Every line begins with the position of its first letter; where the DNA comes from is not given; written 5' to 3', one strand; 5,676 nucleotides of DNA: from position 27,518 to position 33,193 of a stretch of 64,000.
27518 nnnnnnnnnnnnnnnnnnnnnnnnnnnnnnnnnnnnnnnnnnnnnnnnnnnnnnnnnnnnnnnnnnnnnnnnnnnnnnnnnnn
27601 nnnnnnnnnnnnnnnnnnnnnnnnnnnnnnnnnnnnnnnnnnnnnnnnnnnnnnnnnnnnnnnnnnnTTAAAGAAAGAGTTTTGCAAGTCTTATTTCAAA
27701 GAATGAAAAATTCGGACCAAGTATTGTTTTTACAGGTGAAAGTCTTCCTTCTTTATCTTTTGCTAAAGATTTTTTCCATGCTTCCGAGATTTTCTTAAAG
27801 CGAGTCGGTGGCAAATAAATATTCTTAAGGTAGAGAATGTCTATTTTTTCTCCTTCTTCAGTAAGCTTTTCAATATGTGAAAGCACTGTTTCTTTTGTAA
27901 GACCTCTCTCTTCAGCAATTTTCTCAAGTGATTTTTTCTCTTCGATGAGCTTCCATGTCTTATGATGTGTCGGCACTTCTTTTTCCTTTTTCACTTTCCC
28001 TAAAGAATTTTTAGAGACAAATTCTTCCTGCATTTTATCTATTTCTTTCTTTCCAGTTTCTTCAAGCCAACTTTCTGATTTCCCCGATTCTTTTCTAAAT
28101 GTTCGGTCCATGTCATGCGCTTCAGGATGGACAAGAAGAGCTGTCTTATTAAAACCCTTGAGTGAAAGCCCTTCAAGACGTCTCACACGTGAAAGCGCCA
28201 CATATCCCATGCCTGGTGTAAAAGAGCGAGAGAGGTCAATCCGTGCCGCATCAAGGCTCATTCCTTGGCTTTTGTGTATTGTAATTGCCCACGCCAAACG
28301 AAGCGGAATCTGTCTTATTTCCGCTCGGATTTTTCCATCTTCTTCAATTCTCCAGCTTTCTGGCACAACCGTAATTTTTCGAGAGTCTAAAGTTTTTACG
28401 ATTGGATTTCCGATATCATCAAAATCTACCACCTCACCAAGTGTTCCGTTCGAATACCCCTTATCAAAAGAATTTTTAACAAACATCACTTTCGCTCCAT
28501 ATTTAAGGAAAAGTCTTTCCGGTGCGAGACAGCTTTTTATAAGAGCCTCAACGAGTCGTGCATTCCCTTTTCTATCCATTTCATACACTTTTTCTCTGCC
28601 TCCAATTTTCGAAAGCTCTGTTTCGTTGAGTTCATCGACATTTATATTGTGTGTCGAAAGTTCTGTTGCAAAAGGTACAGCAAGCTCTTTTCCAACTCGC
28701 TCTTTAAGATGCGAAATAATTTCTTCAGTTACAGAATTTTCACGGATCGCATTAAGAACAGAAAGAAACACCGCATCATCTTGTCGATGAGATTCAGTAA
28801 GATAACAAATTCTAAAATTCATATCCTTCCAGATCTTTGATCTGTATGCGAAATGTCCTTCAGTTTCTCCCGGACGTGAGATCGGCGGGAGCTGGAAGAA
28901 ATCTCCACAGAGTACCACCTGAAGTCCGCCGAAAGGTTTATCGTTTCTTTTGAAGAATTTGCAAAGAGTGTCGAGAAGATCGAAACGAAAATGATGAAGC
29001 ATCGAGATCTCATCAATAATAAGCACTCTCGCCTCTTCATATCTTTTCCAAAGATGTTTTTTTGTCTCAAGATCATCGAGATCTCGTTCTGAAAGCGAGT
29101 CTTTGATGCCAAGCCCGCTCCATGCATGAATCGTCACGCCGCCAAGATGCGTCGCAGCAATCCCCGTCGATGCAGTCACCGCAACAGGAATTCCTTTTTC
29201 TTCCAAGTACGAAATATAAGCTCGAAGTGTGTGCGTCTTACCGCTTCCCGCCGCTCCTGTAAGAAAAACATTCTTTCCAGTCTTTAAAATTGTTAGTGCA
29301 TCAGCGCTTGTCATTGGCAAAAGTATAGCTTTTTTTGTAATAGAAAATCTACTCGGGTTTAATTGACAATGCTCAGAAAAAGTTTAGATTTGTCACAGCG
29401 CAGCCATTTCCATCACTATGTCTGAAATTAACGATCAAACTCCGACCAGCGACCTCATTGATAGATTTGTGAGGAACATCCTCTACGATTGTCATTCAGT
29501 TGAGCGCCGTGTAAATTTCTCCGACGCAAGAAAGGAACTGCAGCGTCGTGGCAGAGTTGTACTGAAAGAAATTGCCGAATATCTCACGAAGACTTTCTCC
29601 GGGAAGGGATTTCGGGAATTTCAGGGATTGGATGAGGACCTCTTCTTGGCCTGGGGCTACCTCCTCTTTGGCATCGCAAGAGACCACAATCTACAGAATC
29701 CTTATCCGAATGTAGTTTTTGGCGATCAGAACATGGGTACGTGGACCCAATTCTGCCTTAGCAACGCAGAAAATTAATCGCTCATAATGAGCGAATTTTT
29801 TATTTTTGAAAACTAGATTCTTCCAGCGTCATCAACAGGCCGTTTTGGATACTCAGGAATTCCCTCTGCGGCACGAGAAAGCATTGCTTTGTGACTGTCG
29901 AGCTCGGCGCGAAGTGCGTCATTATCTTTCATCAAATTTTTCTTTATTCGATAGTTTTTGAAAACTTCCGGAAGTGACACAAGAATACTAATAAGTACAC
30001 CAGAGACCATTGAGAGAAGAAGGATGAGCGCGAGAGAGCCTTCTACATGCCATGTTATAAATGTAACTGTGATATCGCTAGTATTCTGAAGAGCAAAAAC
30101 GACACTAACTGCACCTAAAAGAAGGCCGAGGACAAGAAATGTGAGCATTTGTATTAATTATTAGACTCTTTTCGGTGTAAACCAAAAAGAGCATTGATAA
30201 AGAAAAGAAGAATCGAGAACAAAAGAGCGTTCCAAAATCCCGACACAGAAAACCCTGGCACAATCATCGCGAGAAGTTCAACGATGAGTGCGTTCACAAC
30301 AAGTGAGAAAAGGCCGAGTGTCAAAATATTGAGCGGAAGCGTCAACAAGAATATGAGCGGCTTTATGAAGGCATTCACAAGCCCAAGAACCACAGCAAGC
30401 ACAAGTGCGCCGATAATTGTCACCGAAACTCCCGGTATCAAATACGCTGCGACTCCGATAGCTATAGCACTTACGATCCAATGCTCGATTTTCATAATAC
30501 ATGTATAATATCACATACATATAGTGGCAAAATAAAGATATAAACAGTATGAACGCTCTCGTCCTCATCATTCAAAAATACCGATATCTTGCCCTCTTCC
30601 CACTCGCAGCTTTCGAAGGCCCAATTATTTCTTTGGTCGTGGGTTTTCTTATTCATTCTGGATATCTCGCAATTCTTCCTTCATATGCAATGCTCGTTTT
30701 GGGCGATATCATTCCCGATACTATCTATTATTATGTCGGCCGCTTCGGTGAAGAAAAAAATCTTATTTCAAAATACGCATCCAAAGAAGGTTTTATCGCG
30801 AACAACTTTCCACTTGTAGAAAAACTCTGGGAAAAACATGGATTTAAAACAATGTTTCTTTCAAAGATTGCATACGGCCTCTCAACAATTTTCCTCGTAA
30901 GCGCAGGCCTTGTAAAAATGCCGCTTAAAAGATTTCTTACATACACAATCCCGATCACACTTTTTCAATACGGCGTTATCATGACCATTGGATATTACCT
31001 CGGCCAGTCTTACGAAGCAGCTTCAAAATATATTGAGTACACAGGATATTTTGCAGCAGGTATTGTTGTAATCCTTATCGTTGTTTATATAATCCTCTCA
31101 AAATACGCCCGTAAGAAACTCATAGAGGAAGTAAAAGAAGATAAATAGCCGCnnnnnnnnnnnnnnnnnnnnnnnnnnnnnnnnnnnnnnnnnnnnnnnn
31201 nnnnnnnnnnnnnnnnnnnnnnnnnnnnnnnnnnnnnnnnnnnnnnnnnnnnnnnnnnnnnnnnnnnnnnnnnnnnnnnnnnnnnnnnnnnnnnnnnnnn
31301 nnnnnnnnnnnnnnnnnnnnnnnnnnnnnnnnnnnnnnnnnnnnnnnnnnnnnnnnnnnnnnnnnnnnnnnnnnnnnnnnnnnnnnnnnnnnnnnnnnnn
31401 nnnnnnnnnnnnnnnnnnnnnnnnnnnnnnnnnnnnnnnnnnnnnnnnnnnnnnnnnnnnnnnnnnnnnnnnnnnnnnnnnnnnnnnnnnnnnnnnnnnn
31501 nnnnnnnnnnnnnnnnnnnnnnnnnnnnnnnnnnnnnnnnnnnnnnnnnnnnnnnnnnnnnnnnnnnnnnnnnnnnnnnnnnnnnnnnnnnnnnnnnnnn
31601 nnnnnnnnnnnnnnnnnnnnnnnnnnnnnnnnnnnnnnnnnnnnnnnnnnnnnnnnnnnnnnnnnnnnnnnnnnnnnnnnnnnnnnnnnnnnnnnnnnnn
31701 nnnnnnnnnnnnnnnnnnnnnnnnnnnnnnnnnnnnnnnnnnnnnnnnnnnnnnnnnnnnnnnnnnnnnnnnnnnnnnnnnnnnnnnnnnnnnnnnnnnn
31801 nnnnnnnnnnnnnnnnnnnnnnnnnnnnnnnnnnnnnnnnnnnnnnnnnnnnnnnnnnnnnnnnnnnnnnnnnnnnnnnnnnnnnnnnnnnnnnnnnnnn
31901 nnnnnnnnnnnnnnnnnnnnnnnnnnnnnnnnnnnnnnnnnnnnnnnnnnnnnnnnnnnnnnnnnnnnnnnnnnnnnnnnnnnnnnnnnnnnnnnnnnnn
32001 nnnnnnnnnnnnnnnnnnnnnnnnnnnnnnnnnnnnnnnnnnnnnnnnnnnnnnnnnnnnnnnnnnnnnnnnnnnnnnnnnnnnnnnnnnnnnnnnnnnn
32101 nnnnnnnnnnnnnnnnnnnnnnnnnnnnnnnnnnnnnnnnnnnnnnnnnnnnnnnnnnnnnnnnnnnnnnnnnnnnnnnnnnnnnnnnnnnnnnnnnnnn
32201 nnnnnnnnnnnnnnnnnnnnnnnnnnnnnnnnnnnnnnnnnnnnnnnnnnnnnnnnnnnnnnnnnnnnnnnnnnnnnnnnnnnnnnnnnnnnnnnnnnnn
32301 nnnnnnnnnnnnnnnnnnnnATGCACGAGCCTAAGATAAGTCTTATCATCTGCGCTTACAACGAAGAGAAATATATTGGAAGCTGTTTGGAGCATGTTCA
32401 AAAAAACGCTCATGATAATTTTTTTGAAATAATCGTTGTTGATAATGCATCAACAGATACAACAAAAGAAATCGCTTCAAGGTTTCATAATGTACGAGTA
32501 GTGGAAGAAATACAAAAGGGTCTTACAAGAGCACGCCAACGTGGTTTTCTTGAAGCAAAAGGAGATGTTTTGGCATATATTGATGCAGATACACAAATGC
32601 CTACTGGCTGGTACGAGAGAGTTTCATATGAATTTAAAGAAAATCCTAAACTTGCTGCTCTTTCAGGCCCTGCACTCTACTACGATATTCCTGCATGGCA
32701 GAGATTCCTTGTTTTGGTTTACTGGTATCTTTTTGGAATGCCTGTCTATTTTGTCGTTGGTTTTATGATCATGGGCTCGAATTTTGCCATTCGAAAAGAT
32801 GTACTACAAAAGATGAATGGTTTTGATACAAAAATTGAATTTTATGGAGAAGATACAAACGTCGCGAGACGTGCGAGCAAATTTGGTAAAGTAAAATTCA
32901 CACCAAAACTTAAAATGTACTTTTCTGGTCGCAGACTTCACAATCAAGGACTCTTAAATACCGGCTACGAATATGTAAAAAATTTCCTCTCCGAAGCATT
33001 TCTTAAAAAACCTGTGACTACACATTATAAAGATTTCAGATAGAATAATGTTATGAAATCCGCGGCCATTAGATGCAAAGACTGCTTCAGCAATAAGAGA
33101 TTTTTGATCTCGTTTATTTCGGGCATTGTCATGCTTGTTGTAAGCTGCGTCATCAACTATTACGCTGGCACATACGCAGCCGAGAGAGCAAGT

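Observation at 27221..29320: Translationally coupled Pif1-family helicase (with C-terminal HTH) and ParB/Srx-like nuclease-domain protein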

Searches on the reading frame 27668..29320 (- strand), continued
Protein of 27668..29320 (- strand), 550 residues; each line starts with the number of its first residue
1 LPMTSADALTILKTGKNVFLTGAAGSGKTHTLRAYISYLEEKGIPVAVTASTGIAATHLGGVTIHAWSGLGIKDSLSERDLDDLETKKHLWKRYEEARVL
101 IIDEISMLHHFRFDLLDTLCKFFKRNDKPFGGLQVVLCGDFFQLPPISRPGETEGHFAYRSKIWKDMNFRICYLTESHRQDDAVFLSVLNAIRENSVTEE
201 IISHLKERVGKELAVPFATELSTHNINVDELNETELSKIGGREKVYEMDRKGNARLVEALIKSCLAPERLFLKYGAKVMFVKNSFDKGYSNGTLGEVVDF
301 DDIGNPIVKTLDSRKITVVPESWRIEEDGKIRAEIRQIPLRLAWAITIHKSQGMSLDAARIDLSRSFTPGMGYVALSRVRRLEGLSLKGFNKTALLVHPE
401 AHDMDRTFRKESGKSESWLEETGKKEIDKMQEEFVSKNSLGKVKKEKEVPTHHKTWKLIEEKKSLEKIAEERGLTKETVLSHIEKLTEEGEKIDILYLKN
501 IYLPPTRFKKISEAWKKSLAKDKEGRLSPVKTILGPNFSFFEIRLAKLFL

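Call 69: find_encoding_contigs(protein=P0279, flank=6000, max_places=2)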
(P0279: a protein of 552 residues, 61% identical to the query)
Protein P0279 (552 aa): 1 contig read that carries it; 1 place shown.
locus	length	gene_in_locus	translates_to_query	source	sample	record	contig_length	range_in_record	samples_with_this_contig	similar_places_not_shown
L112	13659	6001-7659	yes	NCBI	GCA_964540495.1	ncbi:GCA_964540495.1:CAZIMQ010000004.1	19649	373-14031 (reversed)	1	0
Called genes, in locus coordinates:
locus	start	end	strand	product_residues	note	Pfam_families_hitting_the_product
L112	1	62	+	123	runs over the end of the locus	-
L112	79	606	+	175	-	-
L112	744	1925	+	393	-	PF00586:AIRS, PF02769:AIRS_C (weak)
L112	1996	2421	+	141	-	PF00892:EamA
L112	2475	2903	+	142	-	PF00293:NUDIX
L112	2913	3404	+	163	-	PF00856:SET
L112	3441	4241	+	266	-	PF01738:DLH, PF00326:Peptidase_S9 (faint)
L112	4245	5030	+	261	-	PF13529:Peptidase_C39_2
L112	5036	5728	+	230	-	PF00300:His_Phos_1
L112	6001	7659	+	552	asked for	PF05970:PIF1, PF13245:AAA_19, PF13401:AAA_22 (faint), PF13604:AAA_30, PF21530:Pif1_2B_dom (weak), PF14493:HTH_40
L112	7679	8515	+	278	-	PF01930:Cas_Cas4 (faint), PF12705:PDDEXK_1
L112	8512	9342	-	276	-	PF13387:Lnb_N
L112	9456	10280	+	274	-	-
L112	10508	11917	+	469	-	PF04851:ResIII, PF00270:DEAD, PF00271:Helicase_C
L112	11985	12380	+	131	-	-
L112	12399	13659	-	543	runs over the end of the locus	?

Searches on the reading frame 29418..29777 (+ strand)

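Call 3: search_protein_families(library=pfam, proteins=[window:29418-29777:+], max_evalue=0.01)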
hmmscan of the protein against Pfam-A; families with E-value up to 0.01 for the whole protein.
window:29418-29777:+ (119 aa): 0 families

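Call 4: search_protein_families(library=padloc, proteins=[window:29418-29777:+], max_evalue=0.01)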
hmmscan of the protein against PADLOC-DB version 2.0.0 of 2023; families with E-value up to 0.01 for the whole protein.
window:29418-29777:+ (119 aa): 0 families

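Call 5: search_protein_families(library=pfam, proteins=[window:29418-29777:+], max_evalue=10)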
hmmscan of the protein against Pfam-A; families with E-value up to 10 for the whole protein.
window:29418-29777:+ (119 aa): 0 families

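Call 6: search_protein_families(library=ncbifam, proteins=[window:29418-29777:+], max_evalue=1)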
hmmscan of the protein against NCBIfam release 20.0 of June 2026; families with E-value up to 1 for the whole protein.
window:29418-29777:+ (119 aa): 1 family
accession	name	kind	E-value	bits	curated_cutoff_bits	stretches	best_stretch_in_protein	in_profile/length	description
NF041311.1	Sig_rec_Srp19_Halo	equivalog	0.011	16.2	140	1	6-52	29-72/93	signal recognition particle subunit SRP19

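Call 7: search_protein_families(library=phrogs, proteins=[window:29418-29777:+], max_evalue=1)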
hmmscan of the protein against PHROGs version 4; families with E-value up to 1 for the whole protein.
window:29418-29777:+ (119 aa): 0 families

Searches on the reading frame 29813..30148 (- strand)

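Call 81: search_protein_families(library=pfam, proteins=[window:29813-30148:-], max_evalue=0.001)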
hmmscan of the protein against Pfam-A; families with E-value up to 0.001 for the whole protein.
window:29813-30148:- (111 aa): 1 family
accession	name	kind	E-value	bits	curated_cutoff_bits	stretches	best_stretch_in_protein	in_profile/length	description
PF06305.16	LapA_dom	-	1.6e-13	50.7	28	1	21-83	1-63/64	Lipopolysaccharide assembly protein A domain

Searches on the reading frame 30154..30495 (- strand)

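Call 81: search_protein_families(library=pfam, proteins=[window:30154-30495:-], max_evalue=0.001)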
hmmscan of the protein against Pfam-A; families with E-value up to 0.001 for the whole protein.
window:30154-30495:- (113 aa): 1 family
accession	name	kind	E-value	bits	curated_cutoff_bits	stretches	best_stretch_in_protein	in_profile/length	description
PF04020.18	Phage_holin_4_2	-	1.1e-28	100.3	28.8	1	5-103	6-105/105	Mycobacterial 4 TMS phage holin, superfamily IV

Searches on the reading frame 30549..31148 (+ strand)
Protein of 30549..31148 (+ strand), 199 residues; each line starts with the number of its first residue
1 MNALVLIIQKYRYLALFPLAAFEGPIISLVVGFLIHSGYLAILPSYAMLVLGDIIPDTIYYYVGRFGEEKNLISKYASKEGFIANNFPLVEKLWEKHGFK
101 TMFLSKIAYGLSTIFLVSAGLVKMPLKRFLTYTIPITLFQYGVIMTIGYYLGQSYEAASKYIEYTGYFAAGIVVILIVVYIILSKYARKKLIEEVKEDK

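Call 81: search_protein_families(library=pfam, proteins=[window:30549-31148:+], max_evalue=0.001)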
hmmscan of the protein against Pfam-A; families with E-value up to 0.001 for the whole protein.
window:30549-31148:+ (199 aa): 1 family
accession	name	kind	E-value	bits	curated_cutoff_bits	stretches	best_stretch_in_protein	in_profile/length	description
PF09335.16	VTT_dom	-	3.7e-08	34.3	33.9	1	25-149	4-122/123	VTT domain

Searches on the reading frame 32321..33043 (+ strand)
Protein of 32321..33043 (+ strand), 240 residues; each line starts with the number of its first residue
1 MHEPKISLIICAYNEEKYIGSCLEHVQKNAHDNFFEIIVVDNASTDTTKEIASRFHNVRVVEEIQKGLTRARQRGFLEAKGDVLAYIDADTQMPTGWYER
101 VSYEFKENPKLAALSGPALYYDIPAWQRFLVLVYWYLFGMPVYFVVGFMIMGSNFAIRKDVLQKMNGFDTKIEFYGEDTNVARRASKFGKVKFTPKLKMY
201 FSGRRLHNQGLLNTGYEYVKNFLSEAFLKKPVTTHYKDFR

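Call 81: search_protein_families(library=pfam, proteins=[window:32321-33043:+], max_evalue=0.001)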
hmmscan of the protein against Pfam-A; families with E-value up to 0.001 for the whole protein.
window:32321-33043:+ (240 aa): 5 families
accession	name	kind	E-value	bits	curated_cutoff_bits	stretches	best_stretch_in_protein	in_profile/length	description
PF00535.33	Glycos_transf_2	-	1.4e-31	110.1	23.3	1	7-164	1-166/168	Glycosyl transferase family 2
PF10111.15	Glyco_tranf_2_2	-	4.4e-11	43.2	27.3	1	7-182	1-196/276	Glycosyltransferase like family 2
PF13641.12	Glyco_tranf_2_3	-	1.3e-10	42.1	27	1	4-189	1-198/230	Glycosyltransferase like family 2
PF13632.12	Glyco_trans_2_3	-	9.9e-10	39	27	1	85-189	3-110/198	Glycosyl transferase family group 2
PF13704.12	Glyco_tranf_2_4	-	3.4e-05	24.7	27.5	1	14-70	2-54/98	Glycosyl transferase family 2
